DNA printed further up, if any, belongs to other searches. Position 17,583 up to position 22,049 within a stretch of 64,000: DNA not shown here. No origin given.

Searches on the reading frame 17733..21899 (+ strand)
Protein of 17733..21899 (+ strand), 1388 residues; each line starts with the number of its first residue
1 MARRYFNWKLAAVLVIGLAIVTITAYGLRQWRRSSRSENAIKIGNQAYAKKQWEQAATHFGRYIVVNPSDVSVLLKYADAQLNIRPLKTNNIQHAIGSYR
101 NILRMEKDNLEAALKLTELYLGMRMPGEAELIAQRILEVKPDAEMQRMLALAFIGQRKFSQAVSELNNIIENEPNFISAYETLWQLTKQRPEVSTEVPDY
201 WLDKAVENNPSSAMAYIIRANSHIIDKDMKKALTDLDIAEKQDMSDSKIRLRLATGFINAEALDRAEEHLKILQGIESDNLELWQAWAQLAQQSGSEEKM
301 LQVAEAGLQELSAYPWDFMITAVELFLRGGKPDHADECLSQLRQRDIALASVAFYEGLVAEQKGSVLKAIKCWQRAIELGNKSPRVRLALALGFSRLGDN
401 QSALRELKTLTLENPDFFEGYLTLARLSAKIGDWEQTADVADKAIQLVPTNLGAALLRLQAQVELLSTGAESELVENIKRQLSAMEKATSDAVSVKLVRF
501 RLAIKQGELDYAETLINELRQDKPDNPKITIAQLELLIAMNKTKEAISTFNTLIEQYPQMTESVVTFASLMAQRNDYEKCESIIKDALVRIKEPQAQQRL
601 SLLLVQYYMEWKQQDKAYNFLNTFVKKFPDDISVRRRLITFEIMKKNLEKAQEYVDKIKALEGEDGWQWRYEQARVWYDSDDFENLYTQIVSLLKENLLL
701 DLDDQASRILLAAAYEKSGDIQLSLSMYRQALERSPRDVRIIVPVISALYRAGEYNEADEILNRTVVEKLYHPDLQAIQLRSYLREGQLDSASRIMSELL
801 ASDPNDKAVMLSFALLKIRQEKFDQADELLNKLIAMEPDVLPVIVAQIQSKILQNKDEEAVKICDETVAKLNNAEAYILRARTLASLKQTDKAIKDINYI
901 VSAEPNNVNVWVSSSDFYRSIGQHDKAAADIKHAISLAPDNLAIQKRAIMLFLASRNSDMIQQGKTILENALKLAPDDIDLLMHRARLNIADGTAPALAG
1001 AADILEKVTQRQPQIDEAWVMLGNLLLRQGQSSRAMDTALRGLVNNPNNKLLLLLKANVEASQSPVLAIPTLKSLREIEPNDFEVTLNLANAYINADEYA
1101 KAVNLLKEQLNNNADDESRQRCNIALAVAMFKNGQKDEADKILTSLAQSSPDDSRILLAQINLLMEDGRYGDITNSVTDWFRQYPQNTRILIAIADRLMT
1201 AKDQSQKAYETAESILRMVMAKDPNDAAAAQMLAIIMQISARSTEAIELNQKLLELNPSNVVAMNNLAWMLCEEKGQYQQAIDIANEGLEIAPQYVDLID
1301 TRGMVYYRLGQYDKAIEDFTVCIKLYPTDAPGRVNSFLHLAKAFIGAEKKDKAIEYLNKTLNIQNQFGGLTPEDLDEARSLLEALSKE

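Call 10: search_protein_families(library=ncbifam, proteins=[window:17733-21899:+], max_evalue=0.1)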
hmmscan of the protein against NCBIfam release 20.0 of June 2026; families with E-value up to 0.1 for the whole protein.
window:17733-21899:+ (1388 aa): 30 families (the best 25 are shown)
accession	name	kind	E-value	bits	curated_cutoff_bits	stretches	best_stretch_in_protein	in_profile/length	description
TIGR02917.1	PEP_TPR_lipo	equivalog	4e-92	309.6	312.2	5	749-1362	305-899/899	XrtA/PEP-CTERM system TPR-repeat protein PrsT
NF040959.1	MamA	equivalog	2.6e-60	203.4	200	10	1202-1364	46-203/204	magnetosome protein MamA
NF052415.1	T3SS_chap_SctY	equivalog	1.9e-40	137.7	70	4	804-895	3-98/106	type III secretion apparatus assembly chaperone SctY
TIGR02521.1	type_IV_pilW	equivalog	6e-40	137.2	154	6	1206-1363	44-198/234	type IV pilus biogenesis/stability protein PilW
NF052400.1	M48_BAM_BepA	equivalog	5.4e-31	107.9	570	4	1113-1268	300-450/483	beta-barrel assembly-enhancing protease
NF033920.0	C39_PA2778_fam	equivalog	2.5e-26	92.6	150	4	1201-1293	163-255/255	PA2778 family cysteine peptidase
TIGR03939.1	PGA_TPR_OMP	equivalog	3.1e-26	91.8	366.65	6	368-632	104-380/800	poly-beta-1,6 N-acetyl-D-glucosamine export porin PgaA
NF008757.0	PRK11788.1-5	equivalog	7.3e-24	84.6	363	4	1067-1258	53-245/388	lipopolysaccharide assembly protein LapB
TIGR02552.1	LcrH_SycD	equivalog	2.5e-22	79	104.8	1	1303-1365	59-117/136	SycD/LcrH family type III secretion system chaperone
NF033762.1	social_mot_Tgl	equivalog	5.1e-20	71.9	225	1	1205-1328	43-168/252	social motility TPR repeat lipoprotein Tgl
TIGR02795.1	tol_pal_ybgF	equivalog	1.5e-19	70.7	90.1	4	1089-1160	45-116/119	tol-pal system protein YbgF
NF008755.0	PRK11788.1-3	equivalog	2.6e-17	63.2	430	2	516-826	26-336/388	lipopolysaccharide assembly protein LapB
NF033758.1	gliding_GltE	equivalog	4e-16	59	225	3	1202-1362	129-284/411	adventurous gliding motility TPR repeat lipoprotein GltE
NF052312.1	T9SS_PorW_SprE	equivalog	5.8e-15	55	250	2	960-1164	68-260/716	type IX secretion system periplasmic lipoprotein PorW/SprE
NF008756.0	PRK11788.1-4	equivalog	1.5e-14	53.9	474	2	524-664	211-347/389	lipopolysaccharide assembly protein LapB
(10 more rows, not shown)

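Call 11: search_protein_families(library=pfam, proteins=[window:17733-21899:+], max_evalue=0.001)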
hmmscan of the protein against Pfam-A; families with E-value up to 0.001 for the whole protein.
window:17733-21899:+ (1388 aa): 31 families (the best 25 are shown)
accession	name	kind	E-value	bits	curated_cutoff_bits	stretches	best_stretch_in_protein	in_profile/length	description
PF14559.12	TPR_19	-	7.1e-70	231.7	25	4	1065-1118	7-59/68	Tetratricopeptide repeat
PF13428.12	TPR_14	-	5.7e-63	203.2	23.5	1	1017-1058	2-43/44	Tetratricopeptide repeat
PF07719.23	TPR_2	-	4.1e-47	154.9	27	1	1301-1329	6-34/34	Tetratricopeptide repeat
PF13432.12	TPR_16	-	2e-46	156.4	32.7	0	388-450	1-63/65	Tetratricopeptide repeat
PF13431.12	TPR_17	-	1.3e-36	122.2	24.4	1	1251-1282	3-33/34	Tetratricopeptide repeat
PF00515.34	TPR_1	-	2.2e-31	106.8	27.8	1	1302-1329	7-34/34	Tetratricopeptide repeat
PF13174.12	TPR_6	-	3e-29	100.1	26.3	0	1303-1328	7-32/33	Tetratricopeptide repeat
PF23914.1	TPR_CcmH_CycH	-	4.3e-29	101.8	42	2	903-986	45-128/158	Cytochrome c-type biogenesis protein H TPR domain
PF13181.12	TPR_8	-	5.9e-28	95.1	25.7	0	1302-1328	7-33/34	Tetratricopeptide repeat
PF12895.13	ANAPC3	-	1.2e-26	93.2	27.2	0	1206-1285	2-79/82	Anaphase-promoting complex, cyclosome, subunit 3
PF13424.12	TPR_12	-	3.3e-24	85.3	30.1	1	1302-1365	9-76/77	Tetratricopeptide repeat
PF25062.1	ARM_TT21_N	-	6.5e-22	78.8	40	2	783-910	4-137/222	Tetratricopeptide repeat protein 21 N-terminal ARM repeat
PF25063.1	ARM_TT21_C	-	3.2e-21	76.6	35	1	1172-1283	39-150/209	Tetratricopeptide repeat protein 21 C-terminal ARM domain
PF13371.12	TPR_9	-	1.8e-18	66.8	35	1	1274-1329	7-62/73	Tetratricopeptide repeat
PF25064.1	ARM_TT21_5th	-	8.4e-18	65.2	27.8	0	708-765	4-61/117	TT21 fifth ARM repeats domain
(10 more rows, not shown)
